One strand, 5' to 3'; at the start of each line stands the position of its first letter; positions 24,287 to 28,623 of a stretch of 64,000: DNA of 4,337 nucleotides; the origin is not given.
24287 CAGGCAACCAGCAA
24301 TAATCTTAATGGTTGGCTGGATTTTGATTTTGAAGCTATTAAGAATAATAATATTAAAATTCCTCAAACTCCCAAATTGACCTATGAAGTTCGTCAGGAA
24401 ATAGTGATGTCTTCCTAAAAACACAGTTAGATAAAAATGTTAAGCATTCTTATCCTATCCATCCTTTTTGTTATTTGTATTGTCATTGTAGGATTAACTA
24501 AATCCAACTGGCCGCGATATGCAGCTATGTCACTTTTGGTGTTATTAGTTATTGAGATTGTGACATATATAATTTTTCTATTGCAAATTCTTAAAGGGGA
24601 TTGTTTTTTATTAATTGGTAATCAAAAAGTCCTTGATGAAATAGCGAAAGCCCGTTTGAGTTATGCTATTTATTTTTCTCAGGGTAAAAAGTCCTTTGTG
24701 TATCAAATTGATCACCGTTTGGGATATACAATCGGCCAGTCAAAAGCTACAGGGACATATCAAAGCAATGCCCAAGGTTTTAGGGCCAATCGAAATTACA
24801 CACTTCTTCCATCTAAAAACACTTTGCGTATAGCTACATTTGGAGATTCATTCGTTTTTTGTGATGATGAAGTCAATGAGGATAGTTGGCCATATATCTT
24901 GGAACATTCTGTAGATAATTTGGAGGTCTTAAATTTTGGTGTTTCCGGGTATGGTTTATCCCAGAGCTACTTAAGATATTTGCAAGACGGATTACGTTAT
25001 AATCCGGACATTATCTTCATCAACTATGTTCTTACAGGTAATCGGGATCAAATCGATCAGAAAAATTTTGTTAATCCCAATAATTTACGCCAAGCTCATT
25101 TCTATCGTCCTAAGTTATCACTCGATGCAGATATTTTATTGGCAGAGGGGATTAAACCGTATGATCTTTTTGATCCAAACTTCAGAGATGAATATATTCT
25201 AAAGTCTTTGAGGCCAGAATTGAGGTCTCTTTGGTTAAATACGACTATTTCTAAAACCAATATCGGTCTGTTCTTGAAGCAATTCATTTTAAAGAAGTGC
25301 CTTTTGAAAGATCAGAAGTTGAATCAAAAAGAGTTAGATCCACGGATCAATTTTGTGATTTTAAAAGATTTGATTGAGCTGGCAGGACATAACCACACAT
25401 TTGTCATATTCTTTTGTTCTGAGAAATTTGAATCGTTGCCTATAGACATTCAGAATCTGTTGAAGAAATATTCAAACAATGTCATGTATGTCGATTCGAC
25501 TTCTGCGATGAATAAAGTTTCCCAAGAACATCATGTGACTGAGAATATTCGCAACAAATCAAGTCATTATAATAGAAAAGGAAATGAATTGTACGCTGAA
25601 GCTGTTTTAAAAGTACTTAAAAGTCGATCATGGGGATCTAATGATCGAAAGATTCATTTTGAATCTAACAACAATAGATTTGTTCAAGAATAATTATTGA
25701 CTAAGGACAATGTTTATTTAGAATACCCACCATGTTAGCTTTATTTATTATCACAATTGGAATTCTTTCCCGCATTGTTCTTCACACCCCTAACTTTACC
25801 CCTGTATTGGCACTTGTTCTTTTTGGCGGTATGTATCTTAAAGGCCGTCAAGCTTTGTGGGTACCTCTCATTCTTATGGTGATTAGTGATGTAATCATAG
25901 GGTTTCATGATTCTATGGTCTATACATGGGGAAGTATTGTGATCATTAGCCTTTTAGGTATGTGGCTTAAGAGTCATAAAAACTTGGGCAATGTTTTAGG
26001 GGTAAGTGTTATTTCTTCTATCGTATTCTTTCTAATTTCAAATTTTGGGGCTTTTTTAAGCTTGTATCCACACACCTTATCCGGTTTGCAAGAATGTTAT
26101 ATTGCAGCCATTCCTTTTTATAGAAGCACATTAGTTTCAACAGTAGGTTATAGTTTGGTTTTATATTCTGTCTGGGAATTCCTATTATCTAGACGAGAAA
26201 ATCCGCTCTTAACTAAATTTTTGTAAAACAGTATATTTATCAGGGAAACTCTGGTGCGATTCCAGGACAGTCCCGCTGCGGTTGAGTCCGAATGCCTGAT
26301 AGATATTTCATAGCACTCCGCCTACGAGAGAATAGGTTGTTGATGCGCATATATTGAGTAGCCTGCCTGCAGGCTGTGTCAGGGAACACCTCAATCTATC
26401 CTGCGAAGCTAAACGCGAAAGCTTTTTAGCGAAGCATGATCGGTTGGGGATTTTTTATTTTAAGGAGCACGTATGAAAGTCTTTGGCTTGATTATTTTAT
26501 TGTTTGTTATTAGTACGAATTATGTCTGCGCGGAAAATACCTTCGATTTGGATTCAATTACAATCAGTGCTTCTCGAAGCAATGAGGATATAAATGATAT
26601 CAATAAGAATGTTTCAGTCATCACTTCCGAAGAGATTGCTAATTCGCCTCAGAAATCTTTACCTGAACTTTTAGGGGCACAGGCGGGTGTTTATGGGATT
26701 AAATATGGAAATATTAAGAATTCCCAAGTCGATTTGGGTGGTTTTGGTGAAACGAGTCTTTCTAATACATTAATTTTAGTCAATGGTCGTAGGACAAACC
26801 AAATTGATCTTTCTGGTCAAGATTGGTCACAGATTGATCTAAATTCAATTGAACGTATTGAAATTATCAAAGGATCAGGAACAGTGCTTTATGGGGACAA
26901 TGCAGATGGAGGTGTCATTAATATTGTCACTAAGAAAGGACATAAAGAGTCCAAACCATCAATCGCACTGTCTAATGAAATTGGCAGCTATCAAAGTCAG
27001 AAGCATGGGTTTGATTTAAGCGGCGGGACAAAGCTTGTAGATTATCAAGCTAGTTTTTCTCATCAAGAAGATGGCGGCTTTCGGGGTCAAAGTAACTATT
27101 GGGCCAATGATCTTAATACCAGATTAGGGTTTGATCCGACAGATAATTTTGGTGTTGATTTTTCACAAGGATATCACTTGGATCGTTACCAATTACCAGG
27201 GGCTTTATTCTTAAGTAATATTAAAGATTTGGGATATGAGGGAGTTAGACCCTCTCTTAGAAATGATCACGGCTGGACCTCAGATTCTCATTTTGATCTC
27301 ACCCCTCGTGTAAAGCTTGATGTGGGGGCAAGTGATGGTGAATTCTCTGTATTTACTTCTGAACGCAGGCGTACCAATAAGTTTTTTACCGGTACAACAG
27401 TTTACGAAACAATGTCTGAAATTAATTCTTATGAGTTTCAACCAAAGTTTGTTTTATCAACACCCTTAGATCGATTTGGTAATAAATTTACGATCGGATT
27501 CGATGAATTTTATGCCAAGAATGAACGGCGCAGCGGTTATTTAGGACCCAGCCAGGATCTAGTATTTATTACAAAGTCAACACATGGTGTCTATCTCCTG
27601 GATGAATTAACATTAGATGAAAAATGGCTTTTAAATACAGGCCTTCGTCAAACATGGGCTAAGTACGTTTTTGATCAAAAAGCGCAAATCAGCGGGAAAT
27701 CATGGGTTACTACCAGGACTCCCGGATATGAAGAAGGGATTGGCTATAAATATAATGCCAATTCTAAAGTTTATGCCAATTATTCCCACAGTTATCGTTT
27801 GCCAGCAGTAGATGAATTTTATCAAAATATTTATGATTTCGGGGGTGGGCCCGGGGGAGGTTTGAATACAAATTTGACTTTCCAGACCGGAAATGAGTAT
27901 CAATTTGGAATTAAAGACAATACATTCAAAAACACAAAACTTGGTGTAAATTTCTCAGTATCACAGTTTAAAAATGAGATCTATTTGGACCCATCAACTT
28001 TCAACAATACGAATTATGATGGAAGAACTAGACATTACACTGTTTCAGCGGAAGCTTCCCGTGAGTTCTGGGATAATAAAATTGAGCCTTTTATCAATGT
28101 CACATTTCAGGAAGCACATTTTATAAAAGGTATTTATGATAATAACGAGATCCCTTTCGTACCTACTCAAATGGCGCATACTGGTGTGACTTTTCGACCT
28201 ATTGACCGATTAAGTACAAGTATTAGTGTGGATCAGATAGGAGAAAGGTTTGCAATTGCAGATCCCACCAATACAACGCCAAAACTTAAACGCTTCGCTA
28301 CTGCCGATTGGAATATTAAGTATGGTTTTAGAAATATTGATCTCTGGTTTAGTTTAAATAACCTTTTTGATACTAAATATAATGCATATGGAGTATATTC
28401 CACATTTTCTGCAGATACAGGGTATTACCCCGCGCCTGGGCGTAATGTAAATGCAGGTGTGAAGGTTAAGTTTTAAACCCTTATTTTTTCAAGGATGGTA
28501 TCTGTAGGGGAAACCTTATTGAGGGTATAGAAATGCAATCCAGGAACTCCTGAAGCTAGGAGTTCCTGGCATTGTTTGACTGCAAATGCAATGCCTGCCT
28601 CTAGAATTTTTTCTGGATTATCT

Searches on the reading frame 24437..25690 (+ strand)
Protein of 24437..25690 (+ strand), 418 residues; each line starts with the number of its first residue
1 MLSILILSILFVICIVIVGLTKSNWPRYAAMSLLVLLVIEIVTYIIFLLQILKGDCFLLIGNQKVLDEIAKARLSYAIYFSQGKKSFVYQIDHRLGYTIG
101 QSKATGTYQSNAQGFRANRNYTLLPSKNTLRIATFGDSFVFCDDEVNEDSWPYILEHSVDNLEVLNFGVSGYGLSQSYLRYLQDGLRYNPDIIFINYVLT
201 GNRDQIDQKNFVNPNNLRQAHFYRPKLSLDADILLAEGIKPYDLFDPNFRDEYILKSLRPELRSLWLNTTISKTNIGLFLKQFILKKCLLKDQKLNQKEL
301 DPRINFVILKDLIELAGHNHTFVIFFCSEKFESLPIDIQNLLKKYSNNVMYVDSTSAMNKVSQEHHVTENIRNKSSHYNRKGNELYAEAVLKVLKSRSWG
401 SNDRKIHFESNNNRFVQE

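Call 25: search_protein_families(library=pfam, proteins=[window:24437-25690:+], max_evalue=0.001)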
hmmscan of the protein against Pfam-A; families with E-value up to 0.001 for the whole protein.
window:24437-25690:+ (418 aa): 1 family
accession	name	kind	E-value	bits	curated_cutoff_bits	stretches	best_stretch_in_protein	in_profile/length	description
PF13472.12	Lipase_GDSL_2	-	0.00015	22.8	32.9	1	135-196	2-69/178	GDSL-like Lipase/Acylhydrolase family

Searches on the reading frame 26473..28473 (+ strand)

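Call 25: search_protein_families(library=pfam, proteins=[window:26473-28473:+], max_evalue=0.001)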
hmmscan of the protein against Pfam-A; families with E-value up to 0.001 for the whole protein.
window:26473-28473:+ (667 aa): 2 families
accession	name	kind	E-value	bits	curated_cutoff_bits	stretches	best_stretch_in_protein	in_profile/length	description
PF00593.30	TonB_dep_Rec_b-barrel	-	5.6e-25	89.5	27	1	209-631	21-436/436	TonB dependent receptor-like, beta-barrel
PF07715.20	Plug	-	3.6e-21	76.1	23.9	1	40-148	2-107/107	TonB-dependent Receptor Plug Domain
